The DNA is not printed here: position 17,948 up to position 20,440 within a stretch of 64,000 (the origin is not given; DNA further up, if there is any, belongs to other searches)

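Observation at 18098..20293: Intronless pseudokinase fused to a Kelch propeller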

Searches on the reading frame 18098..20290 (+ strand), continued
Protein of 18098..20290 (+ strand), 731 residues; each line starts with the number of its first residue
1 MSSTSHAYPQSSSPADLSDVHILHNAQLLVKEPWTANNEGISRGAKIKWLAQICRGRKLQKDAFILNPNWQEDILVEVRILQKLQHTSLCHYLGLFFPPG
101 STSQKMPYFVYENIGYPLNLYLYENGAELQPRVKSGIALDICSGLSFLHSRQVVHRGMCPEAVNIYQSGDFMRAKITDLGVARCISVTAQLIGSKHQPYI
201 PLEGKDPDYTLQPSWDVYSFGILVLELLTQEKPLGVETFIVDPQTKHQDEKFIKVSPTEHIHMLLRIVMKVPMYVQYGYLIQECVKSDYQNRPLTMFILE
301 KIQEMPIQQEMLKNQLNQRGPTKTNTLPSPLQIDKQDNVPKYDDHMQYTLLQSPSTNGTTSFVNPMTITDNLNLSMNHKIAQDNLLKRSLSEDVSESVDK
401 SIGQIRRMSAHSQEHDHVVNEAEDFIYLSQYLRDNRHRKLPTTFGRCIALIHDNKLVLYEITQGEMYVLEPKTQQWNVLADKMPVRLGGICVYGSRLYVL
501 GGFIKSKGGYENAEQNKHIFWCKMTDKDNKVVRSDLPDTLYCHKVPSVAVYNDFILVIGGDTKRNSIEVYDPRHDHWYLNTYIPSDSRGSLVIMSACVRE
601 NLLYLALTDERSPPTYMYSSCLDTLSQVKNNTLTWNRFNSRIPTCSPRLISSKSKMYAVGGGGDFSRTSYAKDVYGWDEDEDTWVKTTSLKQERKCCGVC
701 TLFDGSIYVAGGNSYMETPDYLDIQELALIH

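Call 46: find_encoding_contigs(protein=P0391, flank=3000, max_places=3)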
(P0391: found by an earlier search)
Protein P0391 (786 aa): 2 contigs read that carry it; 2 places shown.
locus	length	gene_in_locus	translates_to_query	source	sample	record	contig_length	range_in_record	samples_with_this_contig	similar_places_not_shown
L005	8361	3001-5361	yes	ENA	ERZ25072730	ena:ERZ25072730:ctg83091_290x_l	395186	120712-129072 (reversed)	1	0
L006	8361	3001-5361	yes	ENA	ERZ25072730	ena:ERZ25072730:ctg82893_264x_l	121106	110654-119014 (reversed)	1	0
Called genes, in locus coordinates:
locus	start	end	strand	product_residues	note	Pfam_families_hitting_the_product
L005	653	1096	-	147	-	PF13358:DDE_3 (weak), PF01359:Transposase_1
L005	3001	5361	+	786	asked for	PF00069:Pkinase, PF07714:PK_Tyr_Ser-Thr, PF24681:Kelch_KLHDC2_KLHL20_DRC7, PF01344:Kelch_1 (faint), PF13415:Beta-prop_FBX42 (faint), PF24981:Beta-prop_ATRN-LZTR1 (faint)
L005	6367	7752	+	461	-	PF06068:TIP49, PF05496:RuvB_N (faint), PF03796:DnaB_C (weak), PF00004:AAA (weak), PF17856:TIP49_C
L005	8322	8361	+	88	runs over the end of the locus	-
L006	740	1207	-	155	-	PF13358:DDE_3 (weak)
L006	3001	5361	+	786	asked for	PF00069:Pkinase, PF07714:PK_Tyr_Ser-Thr, PF24681:Kelch_KLHDC2_KLHL20_DRC7, PF01344:Kelch_1 (faint), PF13415:Beta-prop_FBX42 (faint), PF24981:Beta-prop_ATRN-LZTR1 (faint)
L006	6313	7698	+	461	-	PF06068:TIP49, PF05496:RuvB_N (faint), PF03796:DnaB_C (weak), PF00004:AAA (weak), PF17856:TIP49_C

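Call 47: find_encoding_contigs(protein=P0392, flank=3000, max_places=3)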
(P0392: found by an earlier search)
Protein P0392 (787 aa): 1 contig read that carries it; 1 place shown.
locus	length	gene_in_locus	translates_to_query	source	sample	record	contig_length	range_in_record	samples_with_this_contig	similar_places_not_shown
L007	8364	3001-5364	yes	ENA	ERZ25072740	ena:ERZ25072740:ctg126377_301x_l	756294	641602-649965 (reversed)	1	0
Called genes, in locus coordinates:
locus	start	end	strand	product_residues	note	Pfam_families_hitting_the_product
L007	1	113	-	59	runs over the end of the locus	-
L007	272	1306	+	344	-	PF01869:BcrAD_BadFG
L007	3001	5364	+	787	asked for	PF00069:Pkinase, PF07714:PK_Tyr_Ser-Thr, PF25210:Kelch_FKB95 (faint), PF01344:Kelch_1 (faint), PF13415:Beta-prop_FBX42 (faint), PF24681:Kelch_KLHDC2_KLHL20_DRC7, PF24981:Beta-prop_ATRN-LZTR1 (faint)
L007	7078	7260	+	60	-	-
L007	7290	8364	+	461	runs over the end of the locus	PF06068:TIP49, PF05496:RuvB_N (faint), PF03796:DnaB_C (weak), PF00004:AAA (faint), PF17856:TIP49_C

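Call 49: search_solved_structures(query=A3, max_evalue=1e-20)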
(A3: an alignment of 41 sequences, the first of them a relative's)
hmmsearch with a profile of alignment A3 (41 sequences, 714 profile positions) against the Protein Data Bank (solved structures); distinct sequences matched with E-value up to 1e-20: 2104 (the best 60 are shown).
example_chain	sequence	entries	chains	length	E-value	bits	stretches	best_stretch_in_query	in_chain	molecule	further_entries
8pjr_A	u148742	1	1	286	3e-62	214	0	636-708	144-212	SAKe6AC-LB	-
7pvp_A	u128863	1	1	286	7.8e-60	206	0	635-708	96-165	SAKe6BC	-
8pjz_A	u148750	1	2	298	2.6e-59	204.3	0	637-707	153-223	SAKe6EEtal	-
7ona_A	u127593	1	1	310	2.3e-56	194.5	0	637-707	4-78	SAKe6AC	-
8pjv_A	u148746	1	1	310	3.8e-56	193.8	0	637-706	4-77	SAKe6DR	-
7on6_A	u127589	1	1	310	7.6e-56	192.8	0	637-707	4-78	SAKe6AE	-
8pjt_A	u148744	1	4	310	1.1e-55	192.4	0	638-708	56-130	SAKe6DEref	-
9p9u_A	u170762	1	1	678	1.1e-53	185.7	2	14-223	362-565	Epidermal growth factor receptor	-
7on7_A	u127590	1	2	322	1.5e-50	175.3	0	547-699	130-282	SAKe6BE-L2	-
7ong_A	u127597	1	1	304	2.8e-50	174.4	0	636-708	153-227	SAKe6BE-L1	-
7on8_A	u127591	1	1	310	8.1e-48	166.3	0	637-698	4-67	SAKe6AR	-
6o8u_A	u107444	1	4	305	7.8e-47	163.1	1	24-301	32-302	Interleukin-1 receptor-associated kinase 4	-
6o94_A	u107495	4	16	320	8.9e-47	162.9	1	24-301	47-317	Interleukin-1 receptor-associated kinase 4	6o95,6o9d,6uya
6n8g_A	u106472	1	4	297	1.1e-46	162.6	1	24-299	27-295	Interleukin-1 receptor-associated kinase 4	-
2o8y_A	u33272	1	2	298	1.1e-46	162.6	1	24-299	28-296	Interleukin-1 receptor-associated kinase 4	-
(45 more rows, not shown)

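Call 51: find_encoding_contigs(protein=P0375, flank=2000, max_places=2)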
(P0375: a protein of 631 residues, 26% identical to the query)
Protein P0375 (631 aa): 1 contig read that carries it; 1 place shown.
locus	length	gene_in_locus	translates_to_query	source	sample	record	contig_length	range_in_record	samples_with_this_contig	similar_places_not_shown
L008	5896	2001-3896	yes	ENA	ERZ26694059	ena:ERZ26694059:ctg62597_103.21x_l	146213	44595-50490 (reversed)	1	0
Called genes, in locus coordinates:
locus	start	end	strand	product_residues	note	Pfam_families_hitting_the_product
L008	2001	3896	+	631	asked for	PF00069:Pkinase, PF07714:PK_Tyr_Ser-Thr, PF13964:Beta-prop_Calicin, PF24996:NANM (faint), PF01344:Kelch_1 (weak), PF24681:Kelch_KLHDC2_KLHL20_DRC7, PF24981:Beta-prop_ATRN-LZTR1, PF13415:Beta-prop_FBX42, +2 more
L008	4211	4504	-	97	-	-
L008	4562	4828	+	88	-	-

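Call 52: find_encoding_contigs(protein=P0297, flank=2000, max_places=2)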
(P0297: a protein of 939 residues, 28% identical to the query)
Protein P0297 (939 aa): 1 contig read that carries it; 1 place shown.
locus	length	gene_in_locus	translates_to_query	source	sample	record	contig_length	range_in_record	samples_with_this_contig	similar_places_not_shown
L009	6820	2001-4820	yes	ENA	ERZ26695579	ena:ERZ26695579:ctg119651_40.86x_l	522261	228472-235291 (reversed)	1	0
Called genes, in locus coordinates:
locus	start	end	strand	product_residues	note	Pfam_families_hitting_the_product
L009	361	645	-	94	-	-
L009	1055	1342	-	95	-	-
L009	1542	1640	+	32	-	-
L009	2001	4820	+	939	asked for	PF00069:Pkinase, PF07714:PK_Tyr_Ser-Thr, PF01344:Kelch_1 (faint), PF25210:Kelch_FKB95 (faint), PF24681:Kelch_KLHDC2_KLHL20_DRC7, PF13964:Beta-prop_Calicin (faint), PF13415:Beta-prop_FBX42, PF13418:Beta-prop_TYW4 (weak)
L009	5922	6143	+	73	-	-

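Call 53: find_encoding_contigs(protein=P0289, flank=2000, max_places=2)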
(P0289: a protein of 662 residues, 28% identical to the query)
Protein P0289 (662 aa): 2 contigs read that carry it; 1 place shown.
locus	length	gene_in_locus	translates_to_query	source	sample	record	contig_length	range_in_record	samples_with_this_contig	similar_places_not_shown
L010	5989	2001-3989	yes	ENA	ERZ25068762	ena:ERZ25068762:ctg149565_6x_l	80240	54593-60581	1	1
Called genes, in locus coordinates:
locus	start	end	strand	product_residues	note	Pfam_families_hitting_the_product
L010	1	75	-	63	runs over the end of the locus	-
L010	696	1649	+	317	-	PF00069:Pkinase, PF07714:PK_Tyr_Ser-Thr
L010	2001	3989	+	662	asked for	PF00069:Pkinase, PF07714:PK_Tyr_Ser-Thr, PF24996:NANM (faint), PF25210:Kelch_FKB95 (faint), PF24681:Kelch_KLHDC2_KLHL20_DRC7 (weak), PF24981:Beta-prop_ATRN-LZTR1 (weak), PF13415:Beta-prop_FBX42, PF01344:Kelch_1 (weak), +1 more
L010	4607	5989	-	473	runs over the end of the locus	PF10268:Tmemb_161AB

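Call 56: list_cluster_members(proteins=[P0345, P0347, P0353, P0357, P0360, P0363, P0371, P0373, P0376, P0381])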
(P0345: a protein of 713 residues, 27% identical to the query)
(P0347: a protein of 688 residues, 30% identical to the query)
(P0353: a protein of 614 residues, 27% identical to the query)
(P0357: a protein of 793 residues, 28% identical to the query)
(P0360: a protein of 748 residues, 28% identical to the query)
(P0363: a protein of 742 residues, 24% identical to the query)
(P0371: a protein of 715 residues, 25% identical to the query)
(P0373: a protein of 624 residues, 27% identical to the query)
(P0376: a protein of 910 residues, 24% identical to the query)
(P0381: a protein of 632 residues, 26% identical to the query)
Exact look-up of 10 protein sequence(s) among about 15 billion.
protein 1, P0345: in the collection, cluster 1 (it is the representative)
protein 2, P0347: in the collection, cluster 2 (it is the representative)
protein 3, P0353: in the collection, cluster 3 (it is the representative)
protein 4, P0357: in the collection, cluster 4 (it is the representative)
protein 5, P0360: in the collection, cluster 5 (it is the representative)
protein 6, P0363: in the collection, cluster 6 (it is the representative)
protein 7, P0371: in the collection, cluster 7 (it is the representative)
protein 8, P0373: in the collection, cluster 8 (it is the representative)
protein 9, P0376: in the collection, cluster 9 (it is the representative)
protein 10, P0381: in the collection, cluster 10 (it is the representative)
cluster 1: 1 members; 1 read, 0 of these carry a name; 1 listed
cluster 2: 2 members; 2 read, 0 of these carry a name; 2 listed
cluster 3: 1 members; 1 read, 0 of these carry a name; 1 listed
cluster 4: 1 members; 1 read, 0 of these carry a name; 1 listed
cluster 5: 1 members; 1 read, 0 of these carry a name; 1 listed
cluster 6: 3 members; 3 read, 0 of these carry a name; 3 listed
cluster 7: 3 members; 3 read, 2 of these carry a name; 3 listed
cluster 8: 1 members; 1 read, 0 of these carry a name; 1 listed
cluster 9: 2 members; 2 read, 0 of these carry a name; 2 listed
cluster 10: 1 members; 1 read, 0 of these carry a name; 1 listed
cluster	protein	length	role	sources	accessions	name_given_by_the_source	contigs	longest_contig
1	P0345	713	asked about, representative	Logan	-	-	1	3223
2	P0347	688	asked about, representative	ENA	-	-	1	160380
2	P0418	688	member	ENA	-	-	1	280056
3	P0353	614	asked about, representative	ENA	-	-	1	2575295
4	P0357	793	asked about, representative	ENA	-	-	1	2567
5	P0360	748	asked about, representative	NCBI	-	-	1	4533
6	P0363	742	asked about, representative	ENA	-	-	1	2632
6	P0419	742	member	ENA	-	-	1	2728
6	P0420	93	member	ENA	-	-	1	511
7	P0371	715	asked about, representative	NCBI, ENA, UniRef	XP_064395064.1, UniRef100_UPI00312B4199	uncharacterized protein LOC135342294 [Halichondria panicea] | uncharacterized protein LOC135342294 n=1 Tax=Halichondria panicea TaxID=6063 ...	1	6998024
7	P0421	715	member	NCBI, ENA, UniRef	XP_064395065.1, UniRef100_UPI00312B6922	uncharacterized protein LOC135342295 [Halichondria panicea] | uncharacterized protein LOC135342295 n=1 Tax=Halichondria panicea TaxID=6063 ...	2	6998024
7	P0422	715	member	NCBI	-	-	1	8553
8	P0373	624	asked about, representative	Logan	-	-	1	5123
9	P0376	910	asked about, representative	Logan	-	-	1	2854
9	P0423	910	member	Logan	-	-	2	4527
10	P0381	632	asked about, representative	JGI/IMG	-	-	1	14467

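Call 59: search_protein_families(library=pfam, alignment_id=A3, max_evalue=0.01)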
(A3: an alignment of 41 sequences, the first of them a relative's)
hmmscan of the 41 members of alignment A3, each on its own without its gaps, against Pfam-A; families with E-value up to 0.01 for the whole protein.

A. member 1, P0001 (731 aa): 9 families
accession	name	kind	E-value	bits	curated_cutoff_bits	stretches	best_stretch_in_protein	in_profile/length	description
PF07714.23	PK_Tyr_Ser-Thr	-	4.2e-18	66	23.1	1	71-296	45-252/258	Protein tyrosine and serine/threonine kinase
PF00069.31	Pkinase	-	3.1e-17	63.3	31.7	1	71-299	42-258/263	Protein kinase domain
PF25210.1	Kelch_FKB95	-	3.9e-13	50.1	70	2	637-715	27-100/268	FKB95, Kelch-repeats domain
PF01344.31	Kelch_1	-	2.2e-10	40.3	20.1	1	547-578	6-40/46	Kelch motif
PF24681.1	Kelch_KLHDC2_KLHL20_DRC7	-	3.4e-10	40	50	1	490-712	4-221/221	KLHDC2/KLHL20/DRC7 Kelch-repeats domain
PF13964.12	Kelch_6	-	1.2e-07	31.9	25.3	1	542-577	1-40/50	Kelch motif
PF07646.21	Kelch_2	-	4.4e-05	23.7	21.3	0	490-509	7-21/48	Kelch motif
PF13415.12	Kelch_3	-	7.5e-05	23.2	22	1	654-701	2-47/48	Galactose oxidase, central domain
PF24996.1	NANM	-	0.0071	15.7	45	0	649-713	59-125/350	N-acetylneuraminate epimerase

B. families by the number of members that match (of 41 scanned): 27 families (the first 25 are shown)
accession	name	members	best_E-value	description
PF00069.31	Pkinase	41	1.5e-43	Protein kinase domain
PF07714.23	PK_Tyr_Ser-Thr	41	5.2e-40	Protein tyrosine and serine/threonine kinase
PF24681.1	Kelch_KLHDC2_KLHL20_DRC7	41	3.2e-36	KLHDC2/KLHL20/DRC7 Kelch-repeats domain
PF01344.31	Kelch_1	41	5e-28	Kelch motif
PF13964.12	Kelch_6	41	2.2e-24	Kelch motif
PF24981.1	Beta-prop_ATRN-LZTR1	39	1.1e-14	Attractin/LZTR1 beta-propeller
PF24996.1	NANM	39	1.7e-12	N-acetylneuraminate epimerase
PF07646.21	Kelch_2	38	3.4e-17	Kelch motif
PF25210.1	Kelch_FKB95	38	9.3e-15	FKB95, Kelch-repeats domain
PF13415.12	Kelch_3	36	1e-17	Galactose oxidase, central domain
PF13418.12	Kelch_4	31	2e-18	Galactose oxidase, central domain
PF17667.7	Pkinase_fungal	15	9.7e-06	Fungal protein kinase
PF13854.13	Kelch_HCF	14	1e-08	Host cell factor, Kelch-repeats domain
PF07250.17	Glyoxal_oxid_N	10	1.8e-05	Glyoxal oxidase N-terminus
PF06293.20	Kdo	7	1.1e-05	Lipopolysaccharide kinase (Kdo/WaaP) family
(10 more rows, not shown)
